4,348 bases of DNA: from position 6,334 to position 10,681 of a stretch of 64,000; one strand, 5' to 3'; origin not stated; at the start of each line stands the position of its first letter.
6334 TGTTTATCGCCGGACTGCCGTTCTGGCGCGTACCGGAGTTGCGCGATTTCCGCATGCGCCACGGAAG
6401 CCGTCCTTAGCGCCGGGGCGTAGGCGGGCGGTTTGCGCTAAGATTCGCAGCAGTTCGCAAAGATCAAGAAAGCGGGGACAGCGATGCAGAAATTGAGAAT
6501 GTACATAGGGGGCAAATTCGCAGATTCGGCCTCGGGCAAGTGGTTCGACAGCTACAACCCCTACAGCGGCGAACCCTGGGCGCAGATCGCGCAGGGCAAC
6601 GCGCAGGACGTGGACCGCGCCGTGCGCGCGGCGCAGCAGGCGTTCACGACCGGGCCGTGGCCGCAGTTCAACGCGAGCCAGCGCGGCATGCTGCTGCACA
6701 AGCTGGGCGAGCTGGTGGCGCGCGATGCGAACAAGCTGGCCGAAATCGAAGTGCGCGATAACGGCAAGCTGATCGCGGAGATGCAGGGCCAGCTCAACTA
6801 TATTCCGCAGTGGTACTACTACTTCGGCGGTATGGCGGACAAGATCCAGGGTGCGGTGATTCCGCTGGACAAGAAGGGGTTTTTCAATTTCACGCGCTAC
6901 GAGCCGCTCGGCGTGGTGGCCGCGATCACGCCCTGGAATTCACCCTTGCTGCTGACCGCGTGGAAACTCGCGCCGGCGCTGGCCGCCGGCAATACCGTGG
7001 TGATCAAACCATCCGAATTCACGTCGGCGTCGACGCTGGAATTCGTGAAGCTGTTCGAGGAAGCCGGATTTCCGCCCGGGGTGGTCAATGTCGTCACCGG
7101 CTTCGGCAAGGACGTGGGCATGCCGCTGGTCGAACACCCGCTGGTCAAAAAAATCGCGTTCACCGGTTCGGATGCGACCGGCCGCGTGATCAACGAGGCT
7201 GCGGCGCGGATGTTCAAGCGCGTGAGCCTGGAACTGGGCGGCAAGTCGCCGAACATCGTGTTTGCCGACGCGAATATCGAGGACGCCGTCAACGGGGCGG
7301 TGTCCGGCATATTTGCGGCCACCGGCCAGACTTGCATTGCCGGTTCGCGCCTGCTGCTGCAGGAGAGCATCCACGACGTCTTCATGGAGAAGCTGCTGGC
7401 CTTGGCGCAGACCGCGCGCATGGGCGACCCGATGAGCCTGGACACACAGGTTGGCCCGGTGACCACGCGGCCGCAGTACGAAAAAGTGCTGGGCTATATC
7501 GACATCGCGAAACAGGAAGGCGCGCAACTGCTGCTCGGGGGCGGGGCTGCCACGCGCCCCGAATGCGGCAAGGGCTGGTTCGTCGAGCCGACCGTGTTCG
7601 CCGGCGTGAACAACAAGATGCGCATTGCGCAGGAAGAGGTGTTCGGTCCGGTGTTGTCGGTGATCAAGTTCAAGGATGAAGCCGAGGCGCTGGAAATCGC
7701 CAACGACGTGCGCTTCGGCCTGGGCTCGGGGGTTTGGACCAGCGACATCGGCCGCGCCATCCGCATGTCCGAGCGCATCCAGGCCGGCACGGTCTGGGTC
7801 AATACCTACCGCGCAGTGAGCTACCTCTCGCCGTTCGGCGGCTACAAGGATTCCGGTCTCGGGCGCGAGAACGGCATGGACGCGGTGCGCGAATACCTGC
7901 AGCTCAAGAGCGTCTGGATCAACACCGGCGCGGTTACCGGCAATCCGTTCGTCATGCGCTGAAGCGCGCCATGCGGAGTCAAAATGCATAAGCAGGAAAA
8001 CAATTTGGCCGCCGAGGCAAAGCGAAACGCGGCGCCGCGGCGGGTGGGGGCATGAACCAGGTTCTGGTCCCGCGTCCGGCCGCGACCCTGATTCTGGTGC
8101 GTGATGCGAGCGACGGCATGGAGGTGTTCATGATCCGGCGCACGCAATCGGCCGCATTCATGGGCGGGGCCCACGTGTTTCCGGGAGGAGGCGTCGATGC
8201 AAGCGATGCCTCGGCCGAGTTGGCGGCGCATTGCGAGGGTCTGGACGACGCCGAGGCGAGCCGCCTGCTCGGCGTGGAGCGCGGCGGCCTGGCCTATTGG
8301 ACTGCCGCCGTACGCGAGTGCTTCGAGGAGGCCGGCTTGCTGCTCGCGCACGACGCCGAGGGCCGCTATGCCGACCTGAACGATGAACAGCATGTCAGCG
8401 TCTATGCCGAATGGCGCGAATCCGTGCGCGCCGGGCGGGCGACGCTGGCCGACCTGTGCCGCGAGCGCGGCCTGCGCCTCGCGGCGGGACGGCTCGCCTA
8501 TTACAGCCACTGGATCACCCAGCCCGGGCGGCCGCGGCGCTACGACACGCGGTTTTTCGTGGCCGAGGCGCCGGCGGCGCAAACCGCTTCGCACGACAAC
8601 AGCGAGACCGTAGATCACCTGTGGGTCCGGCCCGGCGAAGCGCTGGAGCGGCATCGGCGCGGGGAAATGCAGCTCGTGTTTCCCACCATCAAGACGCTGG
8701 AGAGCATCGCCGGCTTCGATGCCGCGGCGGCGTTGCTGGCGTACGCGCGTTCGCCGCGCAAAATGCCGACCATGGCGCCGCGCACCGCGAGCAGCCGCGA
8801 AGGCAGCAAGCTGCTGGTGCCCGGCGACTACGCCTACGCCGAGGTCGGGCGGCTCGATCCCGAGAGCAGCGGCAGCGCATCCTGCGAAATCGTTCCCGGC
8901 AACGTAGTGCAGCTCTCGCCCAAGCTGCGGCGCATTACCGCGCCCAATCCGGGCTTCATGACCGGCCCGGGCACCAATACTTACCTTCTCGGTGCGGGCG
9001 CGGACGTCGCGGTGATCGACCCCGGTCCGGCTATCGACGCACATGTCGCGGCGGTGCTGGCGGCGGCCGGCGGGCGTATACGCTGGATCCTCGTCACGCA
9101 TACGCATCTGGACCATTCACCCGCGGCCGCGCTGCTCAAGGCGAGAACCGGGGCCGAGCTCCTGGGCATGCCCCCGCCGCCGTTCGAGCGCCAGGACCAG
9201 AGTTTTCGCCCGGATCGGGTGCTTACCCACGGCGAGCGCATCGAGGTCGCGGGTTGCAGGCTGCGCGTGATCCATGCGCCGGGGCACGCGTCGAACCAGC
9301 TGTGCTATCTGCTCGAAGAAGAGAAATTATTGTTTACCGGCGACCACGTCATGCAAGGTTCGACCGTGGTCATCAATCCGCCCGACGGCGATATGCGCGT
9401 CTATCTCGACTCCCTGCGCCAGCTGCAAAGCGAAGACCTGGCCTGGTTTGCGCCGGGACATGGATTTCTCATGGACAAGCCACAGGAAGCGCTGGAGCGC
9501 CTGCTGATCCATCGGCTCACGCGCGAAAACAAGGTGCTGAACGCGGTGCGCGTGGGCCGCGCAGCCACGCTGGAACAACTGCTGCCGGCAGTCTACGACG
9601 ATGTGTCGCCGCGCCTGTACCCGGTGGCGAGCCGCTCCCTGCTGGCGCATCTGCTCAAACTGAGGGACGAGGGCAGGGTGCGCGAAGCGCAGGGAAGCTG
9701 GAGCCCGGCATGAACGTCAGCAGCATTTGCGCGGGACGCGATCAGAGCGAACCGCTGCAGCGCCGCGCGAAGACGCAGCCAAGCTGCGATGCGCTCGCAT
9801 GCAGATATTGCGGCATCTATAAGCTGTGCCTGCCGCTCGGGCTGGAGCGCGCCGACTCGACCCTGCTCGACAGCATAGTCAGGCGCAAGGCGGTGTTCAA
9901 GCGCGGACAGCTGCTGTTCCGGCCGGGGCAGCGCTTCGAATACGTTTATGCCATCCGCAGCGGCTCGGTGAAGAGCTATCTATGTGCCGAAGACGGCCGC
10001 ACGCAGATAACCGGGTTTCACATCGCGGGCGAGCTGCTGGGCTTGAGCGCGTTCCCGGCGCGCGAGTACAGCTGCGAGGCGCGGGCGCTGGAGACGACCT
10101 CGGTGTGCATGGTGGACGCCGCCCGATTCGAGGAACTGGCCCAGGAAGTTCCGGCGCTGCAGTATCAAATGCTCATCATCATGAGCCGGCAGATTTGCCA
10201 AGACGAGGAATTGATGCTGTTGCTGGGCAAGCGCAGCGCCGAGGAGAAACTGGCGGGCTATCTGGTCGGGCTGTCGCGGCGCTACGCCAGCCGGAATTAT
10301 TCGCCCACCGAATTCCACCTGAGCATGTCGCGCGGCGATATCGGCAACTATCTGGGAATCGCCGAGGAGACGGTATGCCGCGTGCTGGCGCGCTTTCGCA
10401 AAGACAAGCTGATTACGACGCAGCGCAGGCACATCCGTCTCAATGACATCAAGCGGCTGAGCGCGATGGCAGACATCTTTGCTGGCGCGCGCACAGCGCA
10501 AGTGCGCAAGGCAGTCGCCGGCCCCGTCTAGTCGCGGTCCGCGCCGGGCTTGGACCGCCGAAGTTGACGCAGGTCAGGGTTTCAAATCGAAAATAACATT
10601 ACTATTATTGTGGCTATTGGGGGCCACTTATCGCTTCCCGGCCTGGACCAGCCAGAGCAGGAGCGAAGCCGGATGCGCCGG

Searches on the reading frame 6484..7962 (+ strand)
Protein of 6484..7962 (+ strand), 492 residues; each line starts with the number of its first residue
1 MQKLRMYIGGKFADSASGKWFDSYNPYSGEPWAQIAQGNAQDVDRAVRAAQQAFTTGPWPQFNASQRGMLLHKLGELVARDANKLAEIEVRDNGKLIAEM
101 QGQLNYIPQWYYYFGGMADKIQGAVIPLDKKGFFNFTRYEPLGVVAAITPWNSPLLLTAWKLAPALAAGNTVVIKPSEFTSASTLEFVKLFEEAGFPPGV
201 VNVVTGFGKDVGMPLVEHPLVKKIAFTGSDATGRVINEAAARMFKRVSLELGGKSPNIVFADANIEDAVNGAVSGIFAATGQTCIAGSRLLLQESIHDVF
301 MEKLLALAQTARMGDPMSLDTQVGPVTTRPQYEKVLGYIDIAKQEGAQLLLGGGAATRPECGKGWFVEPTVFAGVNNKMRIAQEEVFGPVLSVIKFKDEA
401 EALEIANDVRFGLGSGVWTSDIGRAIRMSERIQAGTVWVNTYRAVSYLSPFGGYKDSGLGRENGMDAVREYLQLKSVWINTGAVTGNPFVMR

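Call 66: search_protein_families(library=pfam, proteins=[window:6484-7962:+], max_evalue=0.000001)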
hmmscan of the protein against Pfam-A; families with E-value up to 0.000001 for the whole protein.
window:6484-7962:+ (492 aa): 1 family
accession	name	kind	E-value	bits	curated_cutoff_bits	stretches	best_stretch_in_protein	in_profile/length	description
PF00171.27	Aldedh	-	3.4e-180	600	23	1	13-477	2-461/461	Aldehyde dehydrogenase family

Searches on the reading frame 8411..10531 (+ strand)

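Call 66: search_protein_families(library=pfam, proteins=[window:8411-10531:+], max_evalue=0.000001)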
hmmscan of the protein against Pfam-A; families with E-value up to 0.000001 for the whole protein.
window:8411-10531:+ (706 aa): 3 families
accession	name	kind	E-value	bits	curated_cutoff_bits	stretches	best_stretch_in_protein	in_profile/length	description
PF00027.35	cNMP_binding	-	1.1e-16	61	27.5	1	495-579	3-88/89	Cyclic nucleotide-binding domain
PF13545.12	HTH_Crp_2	-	2.2e-16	60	27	1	612-685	1-69/70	Crp-like helix-turn-helix domain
PF00325.26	Crp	-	1.4e-11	44.4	21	1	637-668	1-32/32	Bacterial regulatory proteins, crp family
